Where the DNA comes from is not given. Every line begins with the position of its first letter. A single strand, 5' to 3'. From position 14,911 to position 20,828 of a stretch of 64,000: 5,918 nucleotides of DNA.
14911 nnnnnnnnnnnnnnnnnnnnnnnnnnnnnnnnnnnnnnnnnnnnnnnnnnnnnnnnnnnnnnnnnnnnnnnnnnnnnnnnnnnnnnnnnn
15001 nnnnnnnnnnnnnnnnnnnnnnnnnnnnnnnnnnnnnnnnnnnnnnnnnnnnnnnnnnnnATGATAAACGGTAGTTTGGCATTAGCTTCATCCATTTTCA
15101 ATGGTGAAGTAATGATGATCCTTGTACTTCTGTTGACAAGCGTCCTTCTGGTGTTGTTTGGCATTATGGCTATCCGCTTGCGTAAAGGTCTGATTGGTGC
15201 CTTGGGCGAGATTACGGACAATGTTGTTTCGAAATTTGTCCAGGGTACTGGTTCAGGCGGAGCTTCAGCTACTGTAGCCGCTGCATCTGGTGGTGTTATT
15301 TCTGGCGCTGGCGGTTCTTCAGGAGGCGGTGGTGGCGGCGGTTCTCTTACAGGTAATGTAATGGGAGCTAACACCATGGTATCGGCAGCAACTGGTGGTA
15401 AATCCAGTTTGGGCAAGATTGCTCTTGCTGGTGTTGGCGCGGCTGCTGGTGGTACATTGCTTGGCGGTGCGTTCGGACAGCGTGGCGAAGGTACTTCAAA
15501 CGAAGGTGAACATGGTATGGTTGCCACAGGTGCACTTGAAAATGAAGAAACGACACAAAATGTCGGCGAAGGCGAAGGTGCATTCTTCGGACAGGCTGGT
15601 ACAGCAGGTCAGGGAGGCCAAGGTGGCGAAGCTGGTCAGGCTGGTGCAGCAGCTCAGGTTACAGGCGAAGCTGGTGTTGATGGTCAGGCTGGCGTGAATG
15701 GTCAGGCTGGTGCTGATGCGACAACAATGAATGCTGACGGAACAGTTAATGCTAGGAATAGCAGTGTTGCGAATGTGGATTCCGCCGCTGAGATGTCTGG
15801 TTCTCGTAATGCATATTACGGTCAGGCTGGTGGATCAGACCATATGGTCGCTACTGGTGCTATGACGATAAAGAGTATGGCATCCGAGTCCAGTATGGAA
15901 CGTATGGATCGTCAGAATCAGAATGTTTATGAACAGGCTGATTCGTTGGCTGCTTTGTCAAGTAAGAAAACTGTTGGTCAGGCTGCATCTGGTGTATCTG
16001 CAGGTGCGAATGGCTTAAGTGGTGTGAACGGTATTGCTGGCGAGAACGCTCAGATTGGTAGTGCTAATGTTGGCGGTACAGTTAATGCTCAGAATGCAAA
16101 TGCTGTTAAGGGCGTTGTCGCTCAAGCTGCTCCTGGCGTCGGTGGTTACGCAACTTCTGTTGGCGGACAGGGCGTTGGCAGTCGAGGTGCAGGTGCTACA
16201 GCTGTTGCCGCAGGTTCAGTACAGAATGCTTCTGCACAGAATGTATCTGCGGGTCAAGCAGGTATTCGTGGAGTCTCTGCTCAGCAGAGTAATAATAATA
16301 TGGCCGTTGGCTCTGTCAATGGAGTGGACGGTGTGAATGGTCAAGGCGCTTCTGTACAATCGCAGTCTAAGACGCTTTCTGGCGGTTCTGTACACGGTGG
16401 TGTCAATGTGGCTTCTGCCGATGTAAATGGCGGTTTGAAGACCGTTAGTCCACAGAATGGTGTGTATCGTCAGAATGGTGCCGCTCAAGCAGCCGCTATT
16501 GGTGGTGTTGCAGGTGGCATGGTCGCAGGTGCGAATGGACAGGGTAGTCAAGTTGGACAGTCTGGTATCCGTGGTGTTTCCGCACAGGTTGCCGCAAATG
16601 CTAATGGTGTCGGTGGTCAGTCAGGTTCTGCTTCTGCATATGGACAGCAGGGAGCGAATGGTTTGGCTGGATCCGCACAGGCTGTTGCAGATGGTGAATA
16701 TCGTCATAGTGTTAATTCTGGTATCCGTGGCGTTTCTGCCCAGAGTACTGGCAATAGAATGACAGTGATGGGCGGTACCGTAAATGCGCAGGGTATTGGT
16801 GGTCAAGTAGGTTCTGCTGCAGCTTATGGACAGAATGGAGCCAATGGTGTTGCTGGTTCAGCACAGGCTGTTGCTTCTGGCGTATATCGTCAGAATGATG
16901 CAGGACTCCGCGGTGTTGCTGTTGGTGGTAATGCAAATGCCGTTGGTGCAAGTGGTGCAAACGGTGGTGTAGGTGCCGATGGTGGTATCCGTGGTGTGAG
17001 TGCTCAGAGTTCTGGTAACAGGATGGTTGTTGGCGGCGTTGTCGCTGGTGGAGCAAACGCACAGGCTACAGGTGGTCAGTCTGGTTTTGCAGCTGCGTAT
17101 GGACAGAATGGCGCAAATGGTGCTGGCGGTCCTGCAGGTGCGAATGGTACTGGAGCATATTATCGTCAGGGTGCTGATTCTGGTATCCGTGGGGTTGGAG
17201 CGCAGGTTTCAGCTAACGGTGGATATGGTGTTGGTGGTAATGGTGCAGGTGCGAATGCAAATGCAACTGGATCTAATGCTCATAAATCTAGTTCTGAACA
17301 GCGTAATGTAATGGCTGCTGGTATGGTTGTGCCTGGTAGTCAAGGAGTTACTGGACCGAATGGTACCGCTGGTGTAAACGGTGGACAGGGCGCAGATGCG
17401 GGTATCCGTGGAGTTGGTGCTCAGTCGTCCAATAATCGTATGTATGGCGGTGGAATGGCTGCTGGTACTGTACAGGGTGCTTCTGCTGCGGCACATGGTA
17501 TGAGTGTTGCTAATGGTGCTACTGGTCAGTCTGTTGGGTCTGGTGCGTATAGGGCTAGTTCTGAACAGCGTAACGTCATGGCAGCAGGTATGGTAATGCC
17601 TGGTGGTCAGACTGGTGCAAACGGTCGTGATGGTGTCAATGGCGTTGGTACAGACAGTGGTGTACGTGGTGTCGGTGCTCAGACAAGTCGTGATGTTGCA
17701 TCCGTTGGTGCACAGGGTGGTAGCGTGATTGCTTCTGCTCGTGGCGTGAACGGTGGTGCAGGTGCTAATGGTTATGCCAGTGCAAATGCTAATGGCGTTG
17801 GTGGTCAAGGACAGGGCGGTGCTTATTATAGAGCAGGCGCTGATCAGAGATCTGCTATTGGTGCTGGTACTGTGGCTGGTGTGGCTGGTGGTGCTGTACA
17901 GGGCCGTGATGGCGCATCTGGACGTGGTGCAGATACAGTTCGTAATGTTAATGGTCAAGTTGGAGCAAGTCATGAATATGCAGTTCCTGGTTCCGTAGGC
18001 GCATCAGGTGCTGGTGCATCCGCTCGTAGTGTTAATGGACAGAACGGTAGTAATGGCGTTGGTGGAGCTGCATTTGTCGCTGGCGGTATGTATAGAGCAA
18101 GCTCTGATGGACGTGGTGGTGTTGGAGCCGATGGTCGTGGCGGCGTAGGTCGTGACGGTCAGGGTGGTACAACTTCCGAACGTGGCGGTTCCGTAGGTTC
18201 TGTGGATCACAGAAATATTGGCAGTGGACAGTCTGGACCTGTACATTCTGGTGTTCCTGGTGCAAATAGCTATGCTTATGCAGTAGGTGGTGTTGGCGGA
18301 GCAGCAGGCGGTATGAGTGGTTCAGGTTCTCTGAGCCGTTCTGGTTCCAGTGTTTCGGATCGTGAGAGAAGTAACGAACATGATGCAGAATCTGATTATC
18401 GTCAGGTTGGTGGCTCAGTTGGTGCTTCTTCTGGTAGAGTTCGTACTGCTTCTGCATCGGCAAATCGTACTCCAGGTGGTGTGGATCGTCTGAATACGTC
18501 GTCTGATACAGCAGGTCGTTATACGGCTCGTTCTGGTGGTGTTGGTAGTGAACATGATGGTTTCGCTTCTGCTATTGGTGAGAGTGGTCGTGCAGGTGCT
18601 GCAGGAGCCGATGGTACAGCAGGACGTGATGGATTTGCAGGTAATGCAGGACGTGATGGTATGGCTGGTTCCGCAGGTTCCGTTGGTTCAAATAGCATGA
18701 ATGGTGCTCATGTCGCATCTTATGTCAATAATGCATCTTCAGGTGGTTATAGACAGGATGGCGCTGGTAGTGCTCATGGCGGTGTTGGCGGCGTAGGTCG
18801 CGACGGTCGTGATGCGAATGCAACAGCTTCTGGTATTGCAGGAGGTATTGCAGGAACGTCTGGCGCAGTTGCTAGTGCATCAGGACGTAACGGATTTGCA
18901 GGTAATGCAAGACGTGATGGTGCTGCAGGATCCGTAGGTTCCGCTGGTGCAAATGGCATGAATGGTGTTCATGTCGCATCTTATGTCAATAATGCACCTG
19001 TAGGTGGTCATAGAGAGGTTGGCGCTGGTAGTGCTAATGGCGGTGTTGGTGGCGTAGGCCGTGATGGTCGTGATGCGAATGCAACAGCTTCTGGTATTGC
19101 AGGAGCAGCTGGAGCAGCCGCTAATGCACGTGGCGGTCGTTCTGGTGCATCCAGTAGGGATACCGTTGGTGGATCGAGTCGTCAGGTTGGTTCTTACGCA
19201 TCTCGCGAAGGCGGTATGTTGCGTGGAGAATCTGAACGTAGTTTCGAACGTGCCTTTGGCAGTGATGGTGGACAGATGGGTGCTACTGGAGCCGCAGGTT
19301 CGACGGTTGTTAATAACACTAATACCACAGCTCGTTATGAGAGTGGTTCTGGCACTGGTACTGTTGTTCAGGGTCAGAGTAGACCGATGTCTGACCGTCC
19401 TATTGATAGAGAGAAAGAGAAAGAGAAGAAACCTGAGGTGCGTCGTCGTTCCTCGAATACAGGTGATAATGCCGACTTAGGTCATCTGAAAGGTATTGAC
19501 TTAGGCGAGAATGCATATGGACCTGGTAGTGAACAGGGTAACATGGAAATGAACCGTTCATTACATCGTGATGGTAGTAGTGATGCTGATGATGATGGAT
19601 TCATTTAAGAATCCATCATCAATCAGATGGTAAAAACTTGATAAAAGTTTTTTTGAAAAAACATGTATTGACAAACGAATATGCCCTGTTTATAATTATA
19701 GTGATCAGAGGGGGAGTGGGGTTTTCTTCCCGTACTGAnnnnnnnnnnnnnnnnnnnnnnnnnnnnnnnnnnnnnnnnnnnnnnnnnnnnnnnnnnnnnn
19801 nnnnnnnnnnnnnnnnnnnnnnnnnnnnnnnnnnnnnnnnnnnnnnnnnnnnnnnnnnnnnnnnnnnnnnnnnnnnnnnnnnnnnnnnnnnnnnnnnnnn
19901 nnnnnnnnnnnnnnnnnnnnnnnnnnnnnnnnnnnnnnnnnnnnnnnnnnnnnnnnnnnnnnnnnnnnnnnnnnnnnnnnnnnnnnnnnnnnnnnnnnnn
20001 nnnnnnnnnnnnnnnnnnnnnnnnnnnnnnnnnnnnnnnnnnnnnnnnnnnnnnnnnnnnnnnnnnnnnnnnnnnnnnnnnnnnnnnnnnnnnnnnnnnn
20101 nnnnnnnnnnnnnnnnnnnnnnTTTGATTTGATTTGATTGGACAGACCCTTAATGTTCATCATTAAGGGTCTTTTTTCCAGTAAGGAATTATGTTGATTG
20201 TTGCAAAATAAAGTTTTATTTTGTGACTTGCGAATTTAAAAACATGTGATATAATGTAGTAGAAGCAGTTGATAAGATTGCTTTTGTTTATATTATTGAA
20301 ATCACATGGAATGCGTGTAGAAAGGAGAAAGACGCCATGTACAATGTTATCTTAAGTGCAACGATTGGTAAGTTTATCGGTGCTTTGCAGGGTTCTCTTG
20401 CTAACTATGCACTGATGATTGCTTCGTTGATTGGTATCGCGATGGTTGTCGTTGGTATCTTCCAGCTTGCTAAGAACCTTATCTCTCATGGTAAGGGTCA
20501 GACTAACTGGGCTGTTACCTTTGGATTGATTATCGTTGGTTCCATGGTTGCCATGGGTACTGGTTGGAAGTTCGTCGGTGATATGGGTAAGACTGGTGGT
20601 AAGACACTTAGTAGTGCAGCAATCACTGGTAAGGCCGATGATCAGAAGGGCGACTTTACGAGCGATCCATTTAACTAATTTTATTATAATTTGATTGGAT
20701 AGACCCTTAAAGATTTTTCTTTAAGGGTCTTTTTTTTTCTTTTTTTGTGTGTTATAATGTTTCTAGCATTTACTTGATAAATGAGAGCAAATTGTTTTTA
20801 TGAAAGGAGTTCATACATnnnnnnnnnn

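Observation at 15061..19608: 1515-aa Gly/Ala/Ser-rich protein with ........-seeded repeats and a collagen-like G-R-D-G tail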

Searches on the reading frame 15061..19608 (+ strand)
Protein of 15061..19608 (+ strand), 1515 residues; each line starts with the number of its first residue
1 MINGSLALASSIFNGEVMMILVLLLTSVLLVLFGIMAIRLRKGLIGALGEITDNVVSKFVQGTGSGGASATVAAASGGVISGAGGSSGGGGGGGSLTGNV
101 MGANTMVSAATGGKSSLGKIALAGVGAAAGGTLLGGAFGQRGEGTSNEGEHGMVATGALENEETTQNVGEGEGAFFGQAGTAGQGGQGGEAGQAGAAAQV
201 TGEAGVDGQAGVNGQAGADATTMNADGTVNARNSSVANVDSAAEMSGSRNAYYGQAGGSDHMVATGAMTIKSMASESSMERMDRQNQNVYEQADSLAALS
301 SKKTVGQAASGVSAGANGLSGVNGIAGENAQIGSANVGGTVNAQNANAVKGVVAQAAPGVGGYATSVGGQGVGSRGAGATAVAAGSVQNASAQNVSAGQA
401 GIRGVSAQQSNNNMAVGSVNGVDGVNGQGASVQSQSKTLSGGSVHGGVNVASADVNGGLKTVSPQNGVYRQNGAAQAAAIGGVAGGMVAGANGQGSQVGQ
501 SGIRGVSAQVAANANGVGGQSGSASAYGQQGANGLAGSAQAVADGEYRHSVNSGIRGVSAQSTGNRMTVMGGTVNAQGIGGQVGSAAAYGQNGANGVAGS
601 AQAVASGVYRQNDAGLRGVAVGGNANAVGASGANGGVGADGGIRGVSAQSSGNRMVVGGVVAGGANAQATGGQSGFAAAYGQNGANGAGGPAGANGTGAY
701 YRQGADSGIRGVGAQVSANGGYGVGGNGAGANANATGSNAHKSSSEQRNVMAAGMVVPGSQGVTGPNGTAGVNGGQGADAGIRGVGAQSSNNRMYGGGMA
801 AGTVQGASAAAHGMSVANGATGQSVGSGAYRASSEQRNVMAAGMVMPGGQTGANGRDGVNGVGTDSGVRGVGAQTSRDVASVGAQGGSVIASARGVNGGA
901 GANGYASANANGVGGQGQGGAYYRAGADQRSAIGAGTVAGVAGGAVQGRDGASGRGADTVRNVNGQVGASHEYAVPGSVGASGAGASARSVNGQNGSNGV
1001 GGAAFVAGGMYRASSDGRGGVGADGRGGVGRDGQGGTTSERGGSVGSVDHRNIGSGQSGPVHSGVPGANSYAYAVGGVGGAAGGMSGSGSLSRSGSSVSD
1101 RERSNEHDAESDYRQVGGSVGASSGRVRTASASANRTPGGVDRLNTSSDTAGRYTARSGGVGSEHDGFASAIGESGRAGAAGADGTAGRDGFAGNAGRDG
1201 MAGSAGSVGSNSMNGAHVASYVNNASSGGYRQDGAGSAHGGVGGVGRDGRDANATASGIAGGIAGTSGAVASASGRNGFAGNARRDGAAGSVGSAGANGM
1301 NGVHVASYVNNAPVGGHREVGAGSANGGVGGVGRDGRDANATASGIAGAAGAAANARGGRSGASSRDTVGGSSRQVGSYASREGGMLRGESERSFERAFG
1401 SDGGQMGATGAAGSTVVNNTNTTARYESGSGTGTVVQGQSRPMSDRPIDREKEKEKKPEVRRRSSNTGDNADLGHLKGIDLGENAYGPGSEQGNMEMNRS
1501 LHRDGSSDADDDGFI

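Call 5: search_protein_families(library=pfam, proteins=[window:15061-19608:+], max_evalue=0.01)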
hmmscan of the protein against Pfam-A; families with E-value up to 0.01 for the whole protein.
window:15061-19608:+ (1515 aa): 1 family
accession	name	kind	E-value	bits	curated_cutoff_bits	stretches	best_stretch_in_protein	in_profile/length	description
PF01391.23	Collagen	-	0.00019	21.6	27.2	1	1173-1212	16-55/60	Collagen triple helix repeat (20 copies)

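Call 12: find_encoding_contigs(protein=window:15061-19608:+, flank=10000, max_places=6)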
Protein window:15061-19608:+ (1515 aa): 1 contig read that carries it; 1 place shown.
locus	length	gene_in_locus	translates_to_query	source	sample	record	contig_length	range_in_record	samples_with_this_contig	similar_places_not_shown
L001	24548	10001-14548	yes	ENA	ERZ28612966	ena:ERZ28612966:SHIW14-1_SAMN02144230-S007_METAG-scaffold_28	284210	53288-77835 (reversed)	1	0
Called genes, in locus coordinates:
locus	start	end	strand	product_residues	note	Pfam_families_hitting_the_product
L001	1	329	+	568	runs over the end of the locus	PF08706:D5_N (weak), PF19263:DUF5906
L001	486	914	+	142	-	-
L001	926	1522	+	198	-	-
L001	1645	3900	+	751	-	PF01751:Toprim, PF01131:Topoisom_bac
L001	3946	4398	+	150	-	PF13342:Toprim_Crpt (faint), PF13101:DUF3945 (faint)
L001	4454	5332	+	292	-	-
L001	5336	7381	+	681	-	-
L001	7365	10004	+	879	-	-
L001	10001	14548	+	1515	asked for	-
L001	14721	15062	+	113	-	-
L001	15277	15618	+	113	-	-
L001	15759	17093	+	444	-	-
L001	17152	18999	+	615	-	PF18013:Phage_lysozyme2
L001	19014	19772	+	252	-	-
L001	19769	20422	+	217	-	-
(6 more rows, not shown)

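Call 14: search_protein_families(library=ncbifam, proteins=[window:15061-19608:+], max_evalue=0.01)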
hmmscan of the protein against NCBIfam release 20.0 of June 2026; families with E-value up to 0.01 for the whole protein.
window:15061-19608:+ (1515 aa): 0 families

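Call 15: find_homologous_proteins(query=window:15061-19608:+, max_evalue=0.001)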
Query window:15061-19608:+ (1515 aa): 1 proteins with E <= 0.001 among 8000 candidates.
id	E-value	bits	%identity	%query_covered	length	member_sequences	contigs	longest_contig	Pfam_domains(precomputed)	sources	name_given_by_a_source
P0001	3.6e-13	67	31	27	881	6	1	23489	-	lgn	-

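Call 18: find_encoding_contigs(protein=P0001, flank=10000, max_places=6)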
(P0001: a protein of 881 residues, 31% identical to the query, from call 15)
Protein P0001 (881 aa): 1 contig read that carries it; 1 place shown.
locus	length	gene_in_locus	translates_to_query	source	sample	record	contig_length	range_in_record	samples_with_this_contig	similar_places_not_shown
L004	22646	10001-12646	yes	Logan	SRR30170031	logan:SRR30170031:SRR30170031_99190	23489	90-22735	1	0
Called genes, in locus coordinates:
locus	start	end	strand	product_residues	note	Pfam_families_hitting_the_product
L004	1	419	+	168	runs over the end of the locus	?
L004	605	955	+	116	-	-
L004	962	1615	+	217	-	-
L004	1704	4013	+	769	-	PF01751:Toprim, PF01131:Topoisom_bac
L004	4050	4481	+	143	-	PF13101:DUF3945 (faint), PF13342:Toprim_Crpt (faint)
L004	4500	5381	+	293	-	-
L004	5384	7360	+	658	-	-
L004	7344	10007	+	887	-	-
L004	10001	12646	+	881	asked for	-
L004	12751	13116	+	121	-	-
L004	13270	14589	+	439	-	-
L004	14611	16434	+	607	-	PF18013:Phage_lysozyme2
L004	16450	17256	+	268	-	-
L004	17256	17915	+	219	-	-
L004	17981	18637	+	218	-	-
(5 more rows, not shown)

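Call 72: search_protein_families(library=phrogs, proteins=[window:15061-19608:+], max_evalue=0.01)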
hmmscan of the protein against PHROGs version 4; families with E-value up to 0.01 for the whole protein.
window:15061-19608:+ (1515 aa): 0 families

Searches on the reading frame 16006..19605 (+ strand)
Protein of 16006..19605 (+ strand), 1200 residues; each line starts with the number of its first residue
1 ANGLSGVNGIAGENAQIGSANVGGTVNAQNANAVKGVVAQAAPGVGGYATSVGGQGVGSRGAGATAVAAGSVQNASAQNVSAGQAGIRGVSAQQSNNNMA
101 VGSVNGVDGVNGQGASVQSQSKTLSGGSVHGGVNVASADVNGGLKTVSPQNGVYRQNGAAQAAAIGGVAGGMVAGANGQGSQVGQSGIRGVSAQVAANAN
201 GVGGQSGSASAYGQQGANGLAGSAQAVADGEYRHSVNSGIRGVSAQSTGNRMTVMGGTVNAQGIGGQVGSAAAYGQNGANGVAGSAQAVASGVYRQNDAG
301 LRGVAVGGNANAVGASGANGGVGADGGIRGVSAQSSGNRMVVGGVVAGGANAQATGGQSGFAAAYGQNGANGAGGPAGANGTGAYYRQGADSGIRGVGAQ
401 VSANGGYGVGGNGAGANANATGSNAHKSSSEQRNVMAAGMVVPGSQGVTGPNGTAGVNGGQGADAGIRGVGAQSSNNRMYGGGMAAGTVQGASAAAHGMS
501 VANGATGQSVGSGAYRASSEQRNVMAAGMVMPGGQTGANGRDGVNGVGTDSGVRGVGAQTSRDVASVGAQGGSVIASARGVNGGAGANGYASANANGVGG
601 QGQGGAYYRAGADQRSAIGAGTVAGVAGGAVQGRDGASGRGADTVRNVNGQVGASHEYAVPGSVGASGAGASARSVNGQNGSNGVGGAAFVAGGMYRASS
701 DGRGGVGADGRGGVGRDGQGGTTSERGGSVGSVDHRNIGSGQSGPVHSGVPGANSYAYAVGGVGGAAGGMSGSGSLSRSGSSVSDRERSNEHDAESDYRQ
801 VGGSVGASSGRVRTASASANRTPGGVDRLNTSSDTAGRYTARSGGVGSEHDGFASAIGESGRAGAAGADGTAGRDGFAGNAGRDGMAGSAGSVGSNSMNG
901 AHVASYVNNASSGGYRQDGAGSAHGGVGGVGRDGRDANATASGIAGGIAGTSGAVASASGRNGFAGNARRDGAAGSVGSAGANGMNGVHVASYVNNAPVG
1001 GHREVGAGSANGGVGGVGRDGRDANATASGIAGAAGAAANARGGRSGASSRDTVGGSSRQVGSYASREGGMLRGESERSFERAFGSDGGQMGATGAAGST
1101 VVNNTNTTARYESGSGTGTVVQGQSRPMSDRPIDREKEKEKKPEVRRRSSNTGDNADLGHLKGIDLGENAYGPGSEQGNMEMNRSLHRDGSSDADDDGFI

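Call 88: predict_structure(protein=window:16006-19605:+)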
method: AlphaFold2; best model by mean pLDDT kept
length: 1200 residues; sequences in the alignment: 1
mean_pLDDT: 27.4   pTM: 0.22
mean pLDDT of the five models: 27.4, 25.0, 23.6, 22.1, 21.5
residues with pLDDT >= 90: 0; 70-90: 0; 50-70: 3; < 50: 1197
segments of 3 or more residues with pLDDT < 50: 1-1114, 1118-1200
pLDDT, mean of each block of 10 residues (from residue 1): 27 26 26 25 27 24 24 23 27 25 30 25 28 28 28 29 27 25 28 24 27 29 27 26 29 29 25 27 25 28 27 24 25 25 25 24 24 24 25 28 27 24 24 26 29 28 29 26 26 22 24 27 25 27 29 27 26 29 26 25 27 25 26 24 29 25 25 25 26 28 28 30 28 30 29 28 29 28 28 31 30 27 32 30 40 31 26 26 28 24 29 33 27 27 26 24 25 25 26 26 27 26 24 23 26 27 30 29 28 31 31 38 30 34 33 33 34 32 32 35
secondary structure, 60 per line:
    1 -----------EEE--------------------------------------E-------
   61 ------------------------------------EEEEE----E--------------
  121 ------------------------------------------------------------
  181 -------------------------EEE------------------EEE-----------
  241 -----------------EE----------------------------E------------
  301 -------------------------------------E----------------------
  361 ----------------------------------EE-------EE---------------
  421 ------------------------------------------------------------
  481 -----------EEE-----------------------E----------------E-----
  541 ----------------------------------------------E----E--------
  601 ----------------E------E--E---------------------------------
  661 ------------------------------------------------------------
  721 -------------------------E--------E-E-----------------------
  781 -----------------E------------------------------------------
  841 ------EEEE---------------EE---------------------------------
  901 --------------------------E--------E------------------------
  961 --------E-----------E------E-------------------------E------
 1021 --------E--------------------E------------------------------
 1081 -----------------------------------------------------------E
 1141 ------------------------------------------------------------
elements in order (helices of 4 or more, strands of 3 or more residues): E12-14 E97-101 E206-208 E227-229 E492-494 E847-850

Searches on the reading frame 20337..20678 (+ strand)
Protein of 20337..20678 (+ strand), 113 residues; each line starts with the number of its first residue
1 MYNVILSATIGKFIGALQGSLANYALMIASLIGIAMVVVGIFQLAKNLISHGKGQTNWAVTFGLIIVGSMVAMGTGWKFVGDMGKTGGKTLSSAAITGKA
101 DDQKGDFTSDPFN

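Call 5: search_protein_families(library=pfam, proteins=[window:20337-20678:+], max_evalue=0.01)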
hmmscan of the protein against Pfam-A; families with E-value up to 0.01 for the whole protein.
window:20337-20678:+ (113 aa): 3 families
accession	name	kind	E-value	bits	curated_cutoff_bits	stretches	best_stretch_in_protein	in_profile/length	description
PF03729.18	DUF308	-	0.0024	18.5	25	1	26-67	22-65/73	Short repeat of unknown function (DUF308)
PF20535.3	DUF6750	-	0.0074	16.7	27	1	21-74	59-109/128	Family of unknown function (DUF6750)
PF06781.17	CrgA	-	0.0091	16.6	24.8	0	24-78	35-89/89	Cell division protein CrgA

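Call 14: search_protein_families(library=ncbifam, proteins=[window:20337-20678:+], max_evalue=0.01)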
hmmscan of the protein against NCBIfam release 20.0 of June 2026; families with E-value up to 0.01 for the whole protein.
window:20337-20678:+ (113 aa): 1 family
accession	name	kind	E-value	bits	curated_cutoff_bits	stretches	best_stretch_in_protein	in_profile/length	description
NF001194.0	PRK00159.1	equivalog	0.0066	16.6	102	1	22-74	31-85/87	cell division protein CrgA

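Call 72: search_protein_families(library=phrogs, proteins=[window:20337-20678:+], max_evalue=0.01)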
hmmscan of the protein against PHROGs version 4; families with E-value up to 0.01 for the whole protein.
window:20337-20678:+ (113 aa): 0 families
